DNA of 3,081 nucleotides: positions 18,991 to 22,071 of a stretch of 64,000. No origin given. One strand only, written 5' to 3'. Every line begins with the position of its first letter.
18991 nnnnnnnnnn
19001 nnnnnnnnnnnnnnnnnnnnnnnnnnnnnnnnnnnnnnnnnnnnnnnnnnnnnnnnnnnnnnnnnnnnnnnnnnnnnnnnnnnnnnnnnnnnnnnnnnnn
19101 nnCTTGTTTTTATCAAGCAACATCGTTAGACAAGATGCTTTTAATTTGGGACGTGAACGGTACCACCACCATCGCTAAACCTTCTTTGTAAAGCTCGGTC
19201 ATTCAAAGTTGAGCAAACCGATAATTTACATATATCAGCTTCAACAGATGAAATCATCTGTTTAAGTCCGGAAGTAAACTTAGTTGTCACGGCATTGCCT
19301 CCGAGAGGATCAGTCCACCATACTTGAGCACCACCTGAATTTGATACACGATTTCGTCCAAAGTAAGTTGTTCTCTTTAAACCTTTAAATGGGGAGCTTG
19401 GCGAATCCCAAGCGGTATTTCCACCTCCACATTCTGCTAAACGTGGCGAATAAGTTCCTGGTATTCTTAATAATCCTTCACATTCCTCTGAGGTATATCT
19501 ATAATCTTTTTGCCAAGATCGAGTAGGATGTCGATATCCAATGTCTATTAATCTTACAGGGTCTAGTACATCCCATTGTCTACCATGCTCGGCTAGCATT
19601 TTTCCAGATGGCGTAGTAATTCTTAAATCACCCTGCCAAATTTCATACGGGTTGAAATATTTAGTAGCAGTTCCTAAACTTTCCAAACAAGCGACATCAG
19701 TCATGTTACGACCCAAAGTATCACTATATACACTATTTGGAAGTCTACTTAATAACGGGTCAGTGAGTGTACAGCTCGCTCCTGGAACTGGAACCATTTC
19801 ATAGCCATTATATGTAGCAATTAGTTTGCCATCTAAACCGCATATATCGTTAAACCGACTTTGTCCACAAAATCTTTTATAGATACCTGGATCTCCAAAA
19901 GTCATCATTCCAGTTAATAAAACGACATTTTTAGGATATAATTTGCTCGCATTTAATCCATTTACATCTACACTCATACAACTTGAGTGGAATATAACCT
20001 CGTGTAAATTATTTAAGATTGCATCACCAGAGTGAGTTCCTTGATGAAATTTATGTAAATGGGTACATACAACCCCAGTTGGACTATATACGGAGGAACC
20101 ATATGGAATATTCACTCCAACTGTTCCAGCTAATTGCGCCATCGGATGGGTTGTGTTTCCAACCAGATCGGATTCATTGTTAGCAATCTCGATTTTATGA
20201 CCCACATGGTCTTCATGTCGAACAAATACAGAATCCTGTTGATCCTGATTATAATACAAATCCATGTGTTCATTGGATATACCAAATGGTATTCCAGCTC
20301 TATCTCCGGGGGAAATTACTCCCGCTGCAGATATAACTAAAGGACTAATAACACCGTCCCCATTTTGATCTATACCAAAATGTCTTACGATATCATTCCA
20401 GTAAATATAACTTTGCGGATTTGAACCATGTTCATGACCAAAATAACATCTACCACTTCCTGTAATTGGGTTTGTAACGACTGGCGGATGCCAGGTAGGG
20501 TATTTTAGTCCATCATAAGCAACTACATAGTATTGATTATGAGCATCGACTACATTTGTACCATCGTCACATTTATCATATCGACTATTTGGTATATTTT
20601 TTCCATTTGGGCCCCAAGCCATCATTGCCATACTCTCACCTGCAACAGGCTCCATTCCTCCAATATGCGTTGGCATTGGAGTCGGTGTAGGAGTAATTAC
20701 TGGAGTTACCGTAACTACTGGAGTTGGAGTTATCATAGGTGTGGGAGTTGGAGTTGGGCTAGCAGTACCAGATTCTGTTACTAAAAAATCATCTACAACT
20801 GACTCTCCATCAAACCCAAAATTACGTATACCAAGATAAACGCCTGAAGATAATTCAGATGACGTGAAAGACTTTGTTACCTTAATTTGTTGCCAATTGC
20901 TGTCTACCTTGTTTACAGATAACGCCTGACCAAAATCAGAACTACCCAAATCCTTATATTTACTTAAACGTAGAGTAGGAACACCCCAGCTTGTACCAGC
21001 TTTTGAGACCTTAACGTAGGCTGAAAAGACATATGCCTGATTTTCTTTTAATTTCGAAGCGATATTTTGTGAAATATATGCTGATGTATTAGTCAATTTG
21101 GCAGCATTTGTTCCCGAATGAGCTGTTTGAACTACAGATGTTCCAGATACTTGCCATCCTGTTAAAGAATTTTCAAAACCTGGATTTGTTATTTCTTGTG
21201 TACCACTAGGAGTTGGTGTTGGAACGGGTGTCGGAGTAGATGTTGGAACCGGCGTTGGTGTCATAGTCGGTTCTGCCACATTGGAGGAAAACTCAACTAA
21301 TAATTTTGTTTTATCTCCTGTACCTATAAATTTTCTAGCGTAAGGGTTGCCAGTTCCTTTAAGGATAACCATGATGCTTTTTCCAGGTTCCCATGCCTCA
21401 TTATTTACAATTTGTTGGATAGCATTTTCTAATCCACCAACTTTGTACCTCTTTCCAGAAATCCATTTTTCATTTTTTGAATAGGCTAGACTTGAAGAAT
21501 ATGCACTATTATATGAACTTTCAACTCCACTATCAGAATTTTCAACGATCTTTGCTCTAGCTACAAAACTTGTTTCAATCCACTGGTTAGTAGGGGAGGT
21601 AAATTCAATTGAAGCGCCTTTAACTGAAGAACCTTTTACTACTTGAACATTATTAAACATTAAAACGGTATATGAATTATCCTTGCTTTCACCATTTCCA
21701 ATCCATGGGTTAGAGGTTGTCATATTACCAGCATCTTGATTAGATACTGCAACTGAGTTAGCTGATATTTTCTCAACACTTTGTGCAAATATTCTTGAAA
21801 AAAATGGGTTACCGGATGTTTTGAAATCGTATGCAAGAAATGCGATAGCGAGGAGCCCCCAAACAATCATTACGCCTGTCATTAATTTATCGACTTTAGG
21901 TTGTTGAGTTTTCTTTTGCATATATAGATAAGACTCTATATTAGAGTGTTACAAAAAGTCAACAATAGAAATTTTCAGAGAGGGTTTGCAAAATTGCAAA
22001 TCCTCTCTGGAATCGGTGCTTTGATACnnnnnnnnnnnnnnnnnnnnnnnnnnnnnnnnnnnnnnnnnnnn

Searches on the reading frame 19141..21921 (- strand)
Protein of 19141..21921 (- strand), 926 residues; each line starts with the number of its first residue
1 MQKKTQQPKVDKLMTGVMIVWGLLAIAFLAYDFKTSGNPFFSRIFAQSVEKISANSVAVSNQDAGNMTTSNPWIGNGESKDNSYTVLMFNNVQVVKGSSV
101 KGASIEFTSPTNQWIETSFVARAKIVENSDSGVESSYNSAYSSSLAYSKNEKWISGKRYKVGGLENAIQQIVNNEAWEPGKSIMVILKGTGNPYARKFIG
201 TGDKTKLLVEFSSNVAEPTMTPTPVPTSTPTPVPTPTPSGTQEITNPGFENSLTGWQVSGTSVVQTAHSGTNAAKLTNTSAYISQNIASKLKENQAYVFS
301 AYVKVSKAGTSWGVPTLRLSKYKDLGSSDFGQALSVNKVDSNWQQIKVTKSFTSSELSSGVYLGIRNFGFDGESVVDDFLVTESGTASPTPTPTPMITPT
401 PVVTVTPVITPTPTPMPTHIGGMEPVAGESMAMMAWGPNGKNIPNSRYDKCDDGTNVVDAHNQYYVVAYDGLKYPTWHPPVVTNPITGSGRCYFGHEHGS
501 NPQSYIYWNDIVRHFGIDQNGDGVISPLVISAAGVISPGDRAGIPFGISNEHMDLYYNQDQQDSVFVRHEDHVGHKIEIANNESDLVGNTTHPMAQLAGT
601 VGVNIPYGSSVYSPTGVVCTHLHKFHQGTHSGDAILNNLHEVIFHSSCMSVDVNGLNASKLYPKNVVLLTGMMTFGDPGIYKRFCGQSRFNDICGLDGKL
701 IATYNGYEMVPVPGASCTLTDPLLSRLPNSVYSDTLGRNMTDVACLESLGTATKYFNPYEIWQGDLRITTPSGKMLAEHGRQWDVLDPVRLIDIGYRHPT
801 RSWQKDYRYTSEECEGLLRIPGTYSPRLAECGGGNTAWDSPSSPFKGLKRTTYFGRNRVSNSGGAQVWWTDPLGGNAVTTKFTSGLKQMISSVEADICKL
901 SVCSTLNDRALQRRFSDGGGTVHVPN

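Call 8: search_protein_families(library=pfam, proteins=[window:19141-21921:-], max_evalue=0.01)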
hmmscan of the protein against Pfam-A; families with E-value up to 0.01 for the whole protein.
window:19141-21921:- (926 aa): 1 family
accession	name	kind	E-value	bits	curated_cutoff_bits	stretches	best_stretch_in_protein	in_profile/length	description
PF02018.23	CBM_4_9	-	5.3e-08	33.8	25.9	1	244-355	4-119/136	Carbohydrate binding domain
